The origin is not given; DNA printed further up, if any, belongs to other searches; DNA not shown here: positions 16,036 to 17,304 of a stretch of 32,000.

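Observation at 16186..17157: HExxH plus zinc-ribbon protein translationally coupled between the NXR chaperone and nxrA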

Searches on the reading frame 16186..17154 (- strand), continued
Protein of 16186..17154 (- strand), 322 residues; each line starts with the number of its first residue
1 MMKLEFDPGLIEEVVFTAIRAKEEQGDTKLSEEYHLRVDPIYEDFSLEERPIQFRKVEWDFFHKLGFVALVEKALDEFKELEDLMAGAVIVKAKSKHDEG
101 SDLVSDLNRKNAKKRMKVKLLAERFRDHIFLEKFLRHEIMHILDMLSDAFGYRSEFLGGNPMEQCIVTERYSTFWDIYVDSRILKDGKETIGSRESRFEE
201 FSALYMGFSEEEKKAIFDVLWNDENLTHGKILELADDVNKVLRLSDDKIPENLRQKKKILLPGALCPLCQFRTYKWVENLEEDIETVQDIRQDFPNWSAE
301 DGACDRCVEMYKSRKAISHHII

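Call 48: find_homologous_proteins(query=A5, max_evalue=0.001)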
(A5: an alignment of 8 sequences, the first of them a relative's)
Query A5 (8 sequences) (320 aa, profile of the alignment): 345 proteins with E <= 0.001 among 8000 candidates; the best 120 are listed.
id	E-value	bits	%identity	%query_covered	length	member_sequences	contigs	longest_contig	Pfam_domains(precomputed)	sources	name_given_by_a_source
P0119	2.2e-139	482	100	100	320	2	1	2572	-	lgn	-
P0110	4.5e-139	481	43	94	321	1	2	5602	-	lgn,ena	-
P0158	4.4e-133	462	50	94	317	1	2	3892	-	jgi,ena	-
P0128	2.9e-131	456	47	95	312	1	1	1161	-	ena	-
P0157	8.1e-130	451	42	96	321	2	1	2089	-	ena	-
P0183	4.0e-128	445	44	94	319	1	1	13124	-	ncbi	-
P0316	4.6e-128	445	47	95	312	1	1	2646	-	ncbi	-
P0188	5.1e-123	429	37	96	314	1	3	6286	-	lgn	-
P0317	5.7e-118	412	48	94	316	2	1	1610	-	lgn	-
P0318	9.0e-118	412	50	94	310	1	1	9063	-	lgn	-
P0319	1.1e-117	411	38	93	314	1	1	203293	-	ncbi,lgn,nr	ncbi:MAG: hypothetical protein IT449_08785 [Phycisphaerales bacterium]|nr:hypothetical protein [Phyc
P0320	1.3e-117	411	45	95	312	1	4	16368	-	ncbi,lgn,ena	-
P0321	2.1e-117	410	46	95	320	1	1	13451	-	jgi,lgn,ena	-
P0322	2.9e-117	410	39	93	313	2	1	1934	-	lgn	-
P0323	3.3e-117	410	48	95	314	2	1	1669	-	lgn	-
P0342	5.3e-112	393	48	95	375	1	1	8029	-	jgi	jgi:hypothetical protein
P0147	1.7e-109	384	44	95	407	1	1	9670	-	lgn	-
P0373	1.4e-98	348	44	96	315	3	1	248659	-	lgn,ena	-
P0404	2.7e-84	302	53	74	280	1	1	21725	-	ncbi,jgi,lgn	-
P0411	5.4e-83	297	50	74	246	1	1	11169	-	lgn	-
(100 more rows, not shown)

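Call 49: find_encoding_contigs(protein=P0319, flank=10000, max_places=1)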
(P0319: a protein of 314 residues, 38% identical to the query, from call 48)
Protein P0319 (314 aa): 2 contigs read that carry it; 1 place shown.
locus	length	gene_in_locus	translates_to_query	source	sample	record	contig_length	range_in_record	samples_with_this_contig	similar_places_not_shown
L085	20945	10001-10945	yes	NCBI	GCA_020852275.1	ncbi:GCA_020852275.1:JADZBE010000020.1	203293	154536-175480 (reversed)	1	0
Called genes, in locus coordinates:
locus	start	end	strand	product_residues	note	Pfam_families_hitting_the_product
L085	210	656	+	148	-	PF02082:Rrf2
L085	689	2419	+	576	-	PF00034:Cytochrom_C (weak), PF13442:Cytochrome_CBB3, PF00034:Cytochrom_C, PF13442:Cytochrome_CBB3 (weak), PF09459:EB_dh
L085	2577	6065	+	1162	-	PF00384:Molybdopterin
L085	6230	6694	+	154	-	PF01814:Hemerythrin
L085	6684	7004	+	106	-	-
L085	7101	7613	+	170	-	PF01814:Hemerythrin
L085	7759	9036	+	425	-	PF13187:Fer4_9 (faint), PF12797:Fer4_2 (faint), PF13247:Fer4_11, PF12838:Fer4_7, PF13237:Fer4_10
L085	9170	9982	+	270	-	PF02613:Nitrate_red_del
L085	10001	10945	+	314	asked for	-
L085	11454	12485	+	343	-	-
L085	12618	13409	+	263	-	PF01699:Na_Ca_ex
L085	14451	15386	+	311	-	-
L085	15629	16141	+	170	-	-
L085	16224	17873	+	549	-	-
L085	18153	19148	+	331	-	-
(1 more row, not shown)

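Call 50: find_encoding_contigs(protein=P0373, flank=10000, max_places=1)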
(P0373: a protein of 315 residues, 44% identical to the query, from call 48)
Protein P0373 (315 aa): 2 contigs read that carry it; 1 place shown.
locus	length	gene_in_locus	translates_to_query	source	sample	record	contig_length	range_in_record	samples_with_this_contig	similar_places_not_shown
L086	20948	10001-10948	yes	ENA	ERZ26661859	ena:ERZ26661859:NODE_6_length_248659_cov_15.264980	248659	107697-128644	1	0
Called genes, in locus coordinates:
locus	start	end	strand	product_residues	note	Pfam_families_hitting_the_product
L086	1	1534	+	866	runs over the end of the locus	PF05048:NosD (faint), PF13229:Beta_helix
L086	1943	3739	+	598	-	PF00034:Cytochrom_C (weak), PF13442:Cytochrome_CBB3, PF00034:Cytochrom_C, PF09459:EB_dh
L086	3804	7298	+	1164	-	PF00384:Molybdopterin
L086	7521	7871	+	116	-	-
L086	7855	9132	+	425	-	PF13187:Fer4_9 (faint), PF12797:Fer4_2 (faint), PF14697:Fer4_21 (faint), PF13247:Fer4_11, PF12838:Fer4_7 (weak), PF13237:Fer4_10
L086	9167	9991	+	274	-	PF02613:Nitrate_red_del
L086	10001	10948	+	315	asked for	-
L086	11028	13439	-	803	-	-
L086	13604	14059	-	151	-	PF02410:RsfS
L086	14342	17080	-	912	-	PF03030:H_PPase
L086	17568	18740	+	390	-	-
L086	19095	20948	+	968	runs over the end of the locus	PF00111:Fer2 (weak), PF01799:Fer2_2, PF01315:Ald_Xan_dh_C, PF02738:MoCoBD_1, PF20256:MoCoBD_2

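Call 51: find_encoding_contigs(protein=P0404, flank=10000, max_places=1)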
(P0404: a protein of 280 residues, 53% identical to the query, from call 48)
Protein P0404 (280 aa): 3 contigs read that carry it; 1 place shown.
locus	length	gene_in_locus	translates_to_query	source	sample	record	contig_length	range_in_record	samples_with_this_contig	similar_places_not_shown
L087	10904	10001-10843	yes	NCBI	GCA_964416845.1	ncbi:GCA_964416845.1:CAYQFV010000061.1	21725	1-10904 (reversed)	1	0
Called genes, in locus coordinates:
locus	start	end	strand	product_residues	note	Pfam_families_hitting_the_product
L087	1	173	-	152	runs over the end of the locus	PF00872:Transposase_mut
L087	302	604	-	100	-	-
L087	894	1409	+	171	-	PF12773:DZR (faint), PF13240:Zn_Ribbon_1 (faint), PF23455:DUF7129 (faint)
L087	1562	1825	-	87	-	-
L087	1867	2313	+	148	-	PF02082:Rrf2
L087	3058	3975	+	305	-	PF09459:EB_dh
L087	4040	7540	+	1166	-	PF00384:Molybdopterin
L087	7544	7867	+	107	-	-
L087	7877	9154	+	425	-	PF13187:Fer4_9 (faint), PF12797:Fer4_2 (faint), PF14697:Fer4_21 (faint), PF13247:Fer4_11, PF12838:Fer4_7 (weak), PF13237:Fer4_10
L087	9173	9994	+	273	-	PF02613:Nitrate_red_del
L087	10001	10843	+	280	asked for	-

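Call 53: search_protein_families(library=pfam, alignment_id=A2, max_evalue=10)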
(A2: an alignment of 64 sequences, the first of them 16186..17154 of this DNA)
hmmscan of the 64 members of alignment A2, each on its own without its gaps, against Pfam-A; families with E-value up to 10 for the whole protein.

A. member 1, window:16186-17154:- (322 aa): 5 families
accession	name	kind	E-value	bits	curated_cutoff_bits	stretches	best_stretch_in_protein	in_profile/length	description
PF05952.17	ComX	-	0.055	13.8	25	1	205-222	26-43/55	Bacillus competence pheromone ComX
PF19826.4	DUF6307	-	0.29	12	25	1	218-254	11-43/43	Family of unknown function (DUF6307)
PF17908.6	APAF1_C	-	0.34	11.3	22.8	1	76-112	43-79/135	APAF-1 helical domain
PF16293.11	zf-C2H2_9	-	1.6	9.2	29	0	91-127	22-56/59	C2H2 type zinc-finger (1 copy)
PF13894.12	zf-C2H2_4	-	2.2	9.7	27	1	304-321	3-20/24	C2H2-type zinc finger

B. families by the number of members that match (of 64 scanned): 40 families (the first 25 are shown)
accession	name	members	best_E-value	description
PF09768.15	Peptidase_M76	4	0.097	Peptidase M76 family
PF14891.12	Peptidase_M91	3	0.035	Effector protein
PF24458.1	DUF7573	3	0.34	Domain of unknown function (DUF7573)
PF23475.1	zf-Tbcl_FmdE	3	0.37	FmdE treble clef zinc finger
PF13824.12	zf-Mss51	2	0.18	Zinc-finger of mitochondrial splicing suppressor 51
PF14002.11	YniB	1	0.014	YniB-like protein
PF23903.1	Phage_zn_bind_2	1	0.026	Phage zinc binding domain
PF06167.18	Peptidase_M90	1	0.032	Glucose-regulated metallo-peptidase M90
PF12260.14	PIP49_C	1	0.033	Protein-kinase domain of FAM69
PF03264.19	Cytochrom_NNT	1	0.034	NapC/NirT cytochrome c family, N-terminal region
PF06702.18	Fam20C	1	0.035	Golgi casein kinase, C-terminal, Fam20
PF12825.12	DUF3818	1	0.041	Domain of unknown function in PX-proteins (DUF3818)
PF01322.25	Cytochrom_C_2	1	0.044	Cytochrome C'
PF20399.4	PH_20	1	0.054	PH domain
PF05952.17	ComX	1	0.055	Bacillus competence pheromone ComX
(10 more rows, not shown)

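Call 60: find_related_loci(query=A7, collection=metagenome_contigs, flank=10000)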
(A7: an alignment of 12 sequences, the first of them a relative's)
Query A7 (319 aa) in metagenome_contigs; peptide patterns used: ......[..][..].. (x = any residue, [..] = any of these).
249 stretches matched a pattern; 187 encode a relative of the query (tblastn E <= 1e-3); the best 80 are kept; 80 distinct loci.
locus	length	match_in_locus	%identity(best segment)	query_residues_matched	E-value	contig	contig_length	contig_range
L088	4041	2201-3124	35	1-305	1e-54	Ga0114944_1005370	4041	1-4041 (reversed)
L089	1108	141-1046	35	1-308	6e-52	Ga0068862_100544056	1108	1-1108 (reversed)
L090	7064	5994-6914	34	1-305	2e-47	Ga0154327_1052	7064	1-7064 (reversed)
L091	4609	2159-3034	36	1-307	6e-47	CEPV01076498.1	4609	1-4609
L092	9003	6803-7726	30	1-305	4e-46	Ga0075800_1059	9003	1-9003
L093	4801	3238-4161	30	1-305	4e-46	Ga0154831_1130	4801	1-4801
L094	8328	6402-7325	30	1-305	5e-46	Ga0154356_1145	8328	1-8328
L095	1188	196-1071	34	3-305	8e-47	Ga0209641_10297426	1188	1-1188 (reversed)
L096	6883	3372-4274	36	3-302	1e-44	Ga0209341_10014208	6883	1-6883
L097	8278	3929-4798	34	1-305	2e-43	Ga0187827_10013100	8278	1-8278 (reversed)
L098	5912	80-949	34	1-305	2e-43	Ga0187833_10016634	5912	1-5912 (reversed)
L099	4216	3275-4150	35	3-305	1e-43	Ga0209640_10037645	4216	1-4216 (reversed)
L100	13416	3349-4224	35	3-305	1e-43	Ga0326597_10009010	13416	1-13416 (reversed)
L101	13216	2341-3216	35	3-305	2e-43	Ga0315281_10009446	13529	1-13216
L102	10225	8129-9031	35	3-302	2e-43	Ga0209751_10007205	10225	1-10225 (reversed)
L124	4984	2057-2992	30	10-306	4e-39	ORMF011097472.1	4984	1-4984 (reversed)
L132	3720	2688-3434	35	47-302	6e-38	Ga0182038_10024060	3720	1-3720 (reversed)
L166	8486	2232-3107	30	47-303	3e-35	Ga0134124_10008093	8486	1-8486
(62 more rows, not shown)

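Call 67: search_protein_families(library=pfam, proteins=[P0060, P0077, P0147, P0150, P0312, P0243, P0308, P0342], max_evalue=0.01)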
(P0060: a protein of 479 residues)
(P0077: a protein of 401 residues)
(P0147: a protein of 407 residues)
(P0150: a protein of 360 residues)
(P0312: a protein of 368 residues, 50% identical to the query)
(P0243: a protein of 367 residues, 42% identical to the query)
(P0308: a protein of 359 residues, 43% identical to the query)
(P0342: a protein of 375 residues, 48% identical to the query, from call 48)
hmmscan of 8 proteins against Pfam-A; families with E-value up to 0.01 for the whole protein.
P0060 (479 aa): 0 families

P0077 (401 aa): 0 families

P0147 (407 aa): 0 families

P0150 (360 aa): 0 families

P0312 (368 aa): 0 families

P0243 (367 aa): 0 families

P0308 (359 aa): 0 families

P0342 (375 aa): 0 families

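Call 73: find_encoding_contigs(protein=P0411, flank=6000, max_places=1)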
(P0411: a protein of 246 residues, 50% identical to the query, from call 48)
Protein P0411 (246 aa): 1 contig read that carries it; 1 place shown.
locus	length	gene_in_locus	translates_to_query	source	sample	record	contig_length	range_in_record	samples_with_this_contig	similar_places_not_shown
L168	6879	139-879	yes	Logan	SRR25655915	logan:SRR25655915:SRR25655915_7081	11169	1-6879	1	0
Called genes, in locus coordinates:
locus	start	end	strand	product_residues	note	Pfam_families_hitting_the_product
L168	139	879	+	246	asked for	-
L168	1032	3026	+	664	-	PF02310:B12-binding, PF04055:Radical_SAM (faint)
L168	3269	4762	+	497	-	PF01212:Beta_elim_lyase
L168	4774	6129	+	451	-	PF01212:Beta_elim_lyase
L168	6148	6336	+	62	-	PF13192:Thioredoxin_3 (weak)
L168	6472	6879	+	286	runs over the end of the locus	PF02535:Zip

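Call 78: search_solved_structures(query=A2, max_evalue=10, show_alignments=3)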
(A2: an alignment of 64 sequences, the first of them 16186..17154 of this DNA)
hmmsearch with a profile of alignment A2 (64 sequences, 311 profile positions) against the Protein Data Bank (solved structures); distinct sequences matched with E-value up to 10: 1.
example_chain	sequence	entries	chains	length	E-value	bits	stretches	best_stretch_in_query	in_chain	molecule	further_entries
4uf5_B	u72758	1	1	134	0.18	14.5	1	175-235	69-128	NUCLEAR FACTOR RELATED TO KAPPA-B-BINDING PROTEIN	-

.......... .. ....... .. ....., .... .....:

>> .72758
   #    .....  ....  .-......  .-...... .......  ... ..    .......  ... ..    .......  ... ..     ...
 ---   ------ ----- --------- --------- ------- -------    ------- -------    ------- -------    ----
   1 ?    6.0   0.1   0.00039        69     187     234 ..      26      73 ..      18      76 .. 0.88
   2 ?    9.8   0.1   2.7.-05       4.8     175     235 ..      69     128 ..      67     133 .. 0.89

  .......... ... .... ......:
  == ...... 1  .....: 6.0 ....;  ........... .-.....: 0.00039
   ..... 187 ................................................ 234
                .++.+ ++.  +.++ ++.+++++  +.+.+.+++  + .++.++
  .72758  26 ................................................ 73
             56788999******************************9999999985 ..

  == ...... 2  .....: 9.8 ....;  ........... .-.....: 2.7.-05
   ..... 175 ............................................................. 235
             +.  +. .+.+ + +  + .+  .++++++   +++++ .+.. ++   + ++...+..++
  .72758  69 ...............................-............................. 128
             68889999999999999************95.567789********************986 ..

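Call 80: search_protein_families(library=pfam, proteins=[L132:87-2372:+, L124:3074-3964:+, L124:3990-4616:+, L124:593-2017:+, L053:11067-11678:+, L081:7649-7933:+, L081:10921-11385:+, L081:11432-11965:+], max_evalue=0.001)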
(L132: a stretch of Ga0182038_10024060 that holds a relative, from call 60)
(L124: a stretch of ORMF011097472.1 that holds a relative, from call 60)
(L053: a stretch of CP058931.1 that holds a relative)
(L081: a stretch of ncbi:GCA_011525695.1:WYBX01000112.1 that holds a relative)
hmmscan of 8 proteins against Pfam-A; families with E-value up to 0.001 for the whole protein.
L132:87-2372:+ (762 aa): 3 families
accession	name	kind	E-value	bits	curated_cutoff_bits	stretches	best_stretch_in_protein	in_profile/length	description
PF00384.28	Molybdopterin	-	2.7e-59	201.4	24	1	113-538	1-352/353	Molybdopterin oxidoreductase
PF01568.27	Molydop_binding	-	3.7e-29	101.4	26.8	1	643-749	1-110/110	Molydopterin dinucleotide binding domain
PF04879.21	Molybdop_Fe4S4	-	1.1e-12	48.1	22.7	1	57-102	2-47/55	Molybdopterin oxidoreductase Fe4S4 domain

L124:3074-3964:+ (297 aa): 6 families
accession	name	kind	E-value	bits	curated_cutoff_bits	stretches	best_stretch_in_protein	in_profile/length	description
PF10609.15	ParA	-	2.7e-89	299.3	27.1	1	39-283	1-244/246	NUBPL iron-transfer P-loop NTPase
PF01656.29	CbiA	-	6.9e-14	52.3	25.4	1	45-215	2-84/125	CobQ/CobB/MinD/ParA nucleotide binding domain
PF13614.12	AAA_31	-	8.3e-10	39.3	27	1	44-81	4-41/177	AAA domain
PF09140.17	MipZ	-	5.2e-07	29.7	20.7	1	43-159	2-109/262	ATPase MipZ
PF02374.21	ArsA_ATPase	-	7.7e-07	29.1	24.3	1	42-76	1-35/305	Anion-transporting ATPase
PF00142.24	Fer4_NifH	-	0.00054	20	25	0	47-75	5-33/271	4Fe-4S iron sulfur cluster binding proteins, NifH/frxC family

L124:3990-4616:+ (209 aa): 10 families
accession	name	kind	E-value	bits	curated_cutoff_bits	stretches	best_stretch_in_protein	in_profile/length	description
PF12838.12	Fer4_7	-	5.6e-12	46.4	27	2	148-190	4-50/52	4Fe-4S dicluster domain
PF12837.12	Fer4_6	-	1e-09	38.3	25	1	63-79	8-24/24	4Fe-4S binding domain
PF14697.11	Fer4_21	-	2.2e-08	34.6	35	1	148-188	10-51/59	4Fe-4S dicluster domain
PF13187.11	Fer4_9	-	4e-08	33.6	27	1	64-116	2-51/52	4Fe-4S dicluster domain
PF13237.11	Fer4_10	-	1.1e-07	32.1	25.5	1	148-188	11-52/53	4Fe-4S dicluster domain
PF00037.32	Fer4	-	1.2e-07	31.6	21.1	1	174-188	4-18/24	4Fe-4S binding domain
PF13484.11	Fer4_16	-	1e-06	29.8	30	0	64-82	2-20/66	4Fe-4S double cluster binding domain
PF12800.12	Fer4_4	-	7.3e-06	26.3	24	0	63-75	3-15/17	4Fe-4S binding domain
PF13183.11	Fer4_8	-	3.6e-05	24.7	27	0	37-76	25-66/68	4Fe-4S dicluster domain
PF12797.12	Fer4_2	-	0.00019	21.7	24.5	1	170-188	2-20/22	4Fe-4S binding domain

L124:593-2017:+ (475 aa): 8 families
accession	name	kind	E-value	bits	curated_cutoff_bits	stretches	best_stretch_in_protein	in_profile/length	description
PF01436.27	NHL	-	5.2e-50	165.5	20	5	218-246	1-28/28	NHL repeat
PF17170.10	DUF5128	-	1.8e-15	57.4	22.9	2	396-460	52-117/321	6-bladed beta-propeller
PF08450.18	SGL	-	9.7e-15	55.3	26.3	1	349-421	144-218/246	SMP-30/Gluconolactonase/LRE-like region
PF25021.1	TEN_NHL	-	6.9e-12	45.4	27.1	0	207-250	130-170/357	Teneurin NHL domain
PF13449.12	Phytase-like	-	9.1e-12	45.9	27.6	0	299-329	74-104/284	Esterase-like activity of phytase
PF24303.1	DUF7485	-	1.3e-06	28.5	27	0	282-326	20-64/284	Domain of unknown function (DUF7485)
PF24684.1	Vgb_lyase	-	2.6e-06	26.9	50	1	296-425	16-134/290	Virginiamycin B lyase family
PF22701.2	Mala_s_1-like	-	7.9e-06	26.2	27.5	1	298-418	45-161/195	Mal s 1 allergenic protein-like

L053:11067-11678:+ (203 aa): 10 families
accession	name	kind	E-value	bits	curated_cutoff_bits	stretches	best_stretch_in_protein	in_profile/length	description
PF12838.12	Fer4_7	-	4.2e-12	46.8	27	2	150-190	4-49/52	4Fe-4S dicluster domain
PF00037.32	Fer4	-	4.8e-12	45.6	21.1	1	72-90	6-24/24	4Fe-4S binding domain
PF12837.12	Fer4_6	-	3e-10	40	25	1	72-89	7-24/24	4Fe-4S binding domain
PF13187.11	Fer4_9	-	6.6e-10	39.3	27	3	65-89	34-52/52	4Fe-4S dicluster domain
PF13237.11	Fer4_10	-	6.9e-09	35.9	25.5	1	144-189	8-52/53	4Fe-4S dicluster domain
PF14697.11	Fer4_21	-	2.1e-08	34.6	35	1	72-90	39-58/59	4Fe-4S dicluster domain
PF13484.11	Fer4_16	-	4.7e-08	34.1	30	0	73-90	1-18/66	4Fe-4S double cluster binding domain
PF25160.1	LdpA_Fe-S-bd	-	5.5e-07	29.7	27.6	1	64-90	17-44/49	LdpA Fe-S cluster-binding domain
PF12797.12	Fer4_2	-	5.5e-07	29.6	24.5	1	71-85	7-21/22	4Fe-4S binding domain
PF12800.12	Fer4_4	-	0.0004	20.9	24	0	72-85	2-15/17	4Fe-4S binding domain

L081:7649-7933:+ (94 aa): 0 families

L081:10921-11385:+ (154 aa): 1 family
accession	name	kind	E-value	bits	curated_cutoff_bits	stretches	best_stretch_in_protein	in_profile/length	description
PF03473.23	MOSC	-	2.2e-08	34.6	22.7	1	55-149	9-112/120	MOSC domain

L081:11432-11965:+ (177 aa): 1 family
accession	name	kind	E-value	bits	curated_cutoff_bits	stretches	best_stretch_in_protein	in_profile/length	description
PF12804.13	NTP_transf_3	-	9e-26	91.4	27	1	1-135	12-150/160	MobA-like NTP transferase domain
